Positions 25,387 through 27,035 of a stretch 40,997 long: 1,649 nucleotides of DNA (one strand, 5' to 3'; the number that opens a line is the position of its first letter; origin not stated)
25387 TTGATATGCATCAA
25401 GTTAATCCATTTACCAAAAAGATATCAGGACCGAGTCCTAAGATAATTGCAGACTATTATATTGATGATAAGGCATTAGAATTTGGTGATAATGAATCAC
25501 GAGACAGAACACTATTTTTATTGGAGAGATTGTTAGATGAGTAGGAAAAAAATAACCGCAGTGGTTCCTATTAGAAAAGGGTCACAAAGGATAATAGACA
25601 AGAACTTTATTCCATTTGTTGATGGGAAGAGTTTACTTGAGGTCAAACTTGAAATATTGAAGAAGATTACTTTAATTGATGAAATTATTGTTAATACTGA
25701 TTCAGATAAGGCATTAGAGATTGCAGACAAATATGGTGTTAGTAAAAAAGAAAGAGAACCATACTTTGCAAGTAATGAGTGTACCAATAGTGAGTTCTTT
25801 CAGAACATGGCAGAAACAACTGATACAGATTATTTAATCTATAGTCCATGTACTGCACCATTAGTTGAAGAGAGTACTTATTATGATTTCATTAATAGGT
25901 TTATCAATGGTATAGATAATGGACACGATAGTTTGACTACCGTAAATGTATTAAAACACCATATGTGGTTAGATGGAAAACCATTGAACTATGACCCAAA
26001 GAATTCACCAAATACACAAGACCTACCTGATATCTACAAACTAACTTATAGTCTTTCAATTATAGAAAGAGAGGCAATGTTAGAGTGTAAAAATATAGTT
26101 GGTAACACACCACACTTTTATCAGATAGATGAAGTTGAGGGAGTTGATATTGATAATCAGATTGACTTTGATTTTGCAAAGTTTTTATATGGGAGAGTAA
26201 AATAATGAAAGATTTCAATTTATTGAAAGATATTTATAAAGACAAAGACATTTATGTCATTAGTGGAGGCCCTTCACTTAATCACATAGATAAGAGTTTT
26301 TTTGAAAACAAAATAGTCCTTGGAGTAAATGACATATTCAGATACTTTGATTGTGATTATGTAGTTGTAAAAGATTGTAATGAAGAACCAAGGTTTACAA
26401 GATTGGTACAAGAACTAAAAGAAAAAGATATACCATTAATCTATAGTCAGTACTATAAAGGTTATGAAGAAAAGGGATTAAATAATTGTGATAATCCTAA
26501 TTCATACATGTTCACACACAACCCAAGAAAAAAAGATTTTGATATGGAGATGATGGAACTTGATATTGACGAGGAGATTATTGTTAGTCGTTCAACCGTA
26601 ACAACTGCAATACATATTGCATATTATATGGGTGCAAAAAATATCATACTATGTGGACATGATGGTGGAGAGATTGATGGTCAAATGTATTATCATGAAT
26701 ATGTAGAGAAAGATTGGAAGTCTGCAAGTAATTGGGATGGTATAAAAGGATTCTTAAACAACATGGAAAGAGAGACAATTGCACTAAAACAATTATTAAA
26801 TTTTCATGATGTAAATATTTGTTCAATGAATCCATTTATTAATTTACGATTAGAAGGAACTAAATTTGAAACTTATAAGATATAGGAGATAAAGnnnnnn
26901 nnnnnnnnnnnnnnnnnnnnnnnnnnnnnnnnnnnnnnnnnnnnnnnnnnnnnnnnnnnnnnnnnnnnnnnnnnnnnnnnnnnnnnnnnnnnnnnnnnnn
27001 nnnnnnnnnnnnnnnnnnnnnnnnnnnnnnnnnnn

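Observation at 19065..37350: About 16-18 kb phage glycan synthesis and decoration island with no export or priming machinery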

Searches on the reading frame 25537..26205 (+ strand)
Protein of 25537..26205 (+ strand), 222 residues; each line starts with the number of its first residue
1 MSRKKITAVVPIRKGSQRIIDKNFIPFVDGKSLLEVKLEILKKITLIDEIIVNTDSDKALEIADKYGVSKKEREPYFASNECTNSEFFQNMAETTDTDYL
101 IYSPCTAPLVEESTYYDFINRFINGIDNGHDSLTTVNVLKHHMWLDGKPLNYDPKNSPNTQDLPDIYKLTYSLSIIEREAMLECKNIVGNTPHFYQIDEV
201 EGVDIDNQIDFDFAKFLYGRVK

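Call 4: search_protein_families(library=pfam, max_evalue=0.01, proteins=[window:25537-26205:+])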
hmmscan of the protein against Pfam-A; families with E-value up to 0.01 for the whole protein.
window:25537-26205:+ (222 aa): 2 families
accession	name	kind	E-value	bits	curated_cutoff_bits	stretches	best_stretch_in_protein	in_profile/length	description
PF02348.25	CTP_transf_3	-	8e-10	39.3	22.6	1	8-114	2-106/217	Cytidylyltransferase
PF12804.13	NTP_transf_3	-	0.00032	21.3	27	1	21-122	15-111/160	MobA-like NTP transferase domain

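Call 12: search_protein_families(library=ncbifam, max_evalue=0.01, proteins=[window:25537-26205:+])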
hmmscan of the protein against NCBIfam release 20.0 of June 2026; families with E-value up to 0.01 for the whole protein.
window:25537-26205:+ (222 aa): 5 families
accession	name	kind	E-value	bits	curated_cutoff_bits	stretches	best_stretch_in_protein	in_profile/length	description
TIGR03584.1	PseF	equivalog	1.7e-18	67.1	205.7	1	8-218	2-220/222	pseudaminic acid cytidylyltransferase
NF003952.0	PRK05450.1-5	subfamily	1.4e-05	24.3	193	1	5-69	2-65/250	3-deoxy-manno-octulosonate cytidylyltransferase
NF003950.0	PRK05450.1-3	subfamily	0.00051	19.5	234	1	5-69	2-65/248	3-deoxy-manno-octulosonate cytidylyltransferase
NF009905.0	PRK13368.1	subfamily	0.001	18.5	255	1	5-69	2-65/243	3-deoxy-manno-octulosonate cytidylyltransferase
NF001837.0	PRK00560.1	equivalog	0.0074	16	182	1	15-116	19-110/196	molybdenum cofactor guanylyltransferase MobA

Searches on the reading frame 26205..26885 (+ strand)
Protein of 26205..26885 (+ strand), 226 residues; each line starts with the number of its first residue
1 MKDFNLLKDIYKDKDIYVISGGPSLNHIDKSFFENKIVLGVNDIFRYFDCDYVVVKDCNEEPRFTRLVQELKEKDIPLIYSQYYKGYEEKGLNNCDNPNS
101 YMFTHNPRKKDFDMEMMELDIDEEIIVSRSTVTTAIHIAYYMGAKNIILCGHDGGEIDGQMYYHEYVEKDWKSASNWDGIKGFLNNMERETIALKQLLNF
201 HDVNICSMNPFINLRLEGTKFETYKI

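Call 4: search_protein_families(library=pfam, max_evalue=0.01, proteins=[window:26205-26885:+])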
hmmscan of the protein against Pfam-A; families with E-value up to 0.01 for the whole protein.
window:26205-26885:+ (226 aa): 1 family
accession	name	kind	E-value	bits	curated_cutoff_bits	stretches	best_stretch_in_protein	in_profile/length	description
PF01973.23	MptE-like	-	3.1e-12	47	34.6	1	3-156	14-168/171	6-hydroxymethylpterin diphosphokinase MptE-like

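Call 12: search_protein_families(library=ncbifam, max_evalue=0.01, proteins=[window:26205-26885:+])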
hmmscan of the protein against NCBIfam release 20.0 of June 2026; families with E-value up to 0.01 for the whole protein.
window:26205-26885:+ (226 aa): 0 families

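Call 34: search_dna_similar(query=window:26205-26885:+, collection=phages, mode=protein, max_rows=20, max_evalue=0.001)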
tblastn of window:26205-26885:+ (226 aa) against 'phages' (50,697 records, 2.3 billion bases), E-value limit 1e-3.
No match.

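Call 85: search_solved_structures(query=window:26205-26885:+, max_evalue=10, show_alignments=1)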
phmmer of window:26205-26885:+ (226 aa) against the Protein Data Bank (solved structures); distinct sequences matched with E-value up to 10: 1.
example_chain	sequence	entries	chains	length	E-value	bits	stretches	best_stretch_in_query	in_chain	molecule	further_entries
6tif_B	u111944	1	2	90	0.69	12.7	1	58-124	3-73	UPF0297 protein lmo1503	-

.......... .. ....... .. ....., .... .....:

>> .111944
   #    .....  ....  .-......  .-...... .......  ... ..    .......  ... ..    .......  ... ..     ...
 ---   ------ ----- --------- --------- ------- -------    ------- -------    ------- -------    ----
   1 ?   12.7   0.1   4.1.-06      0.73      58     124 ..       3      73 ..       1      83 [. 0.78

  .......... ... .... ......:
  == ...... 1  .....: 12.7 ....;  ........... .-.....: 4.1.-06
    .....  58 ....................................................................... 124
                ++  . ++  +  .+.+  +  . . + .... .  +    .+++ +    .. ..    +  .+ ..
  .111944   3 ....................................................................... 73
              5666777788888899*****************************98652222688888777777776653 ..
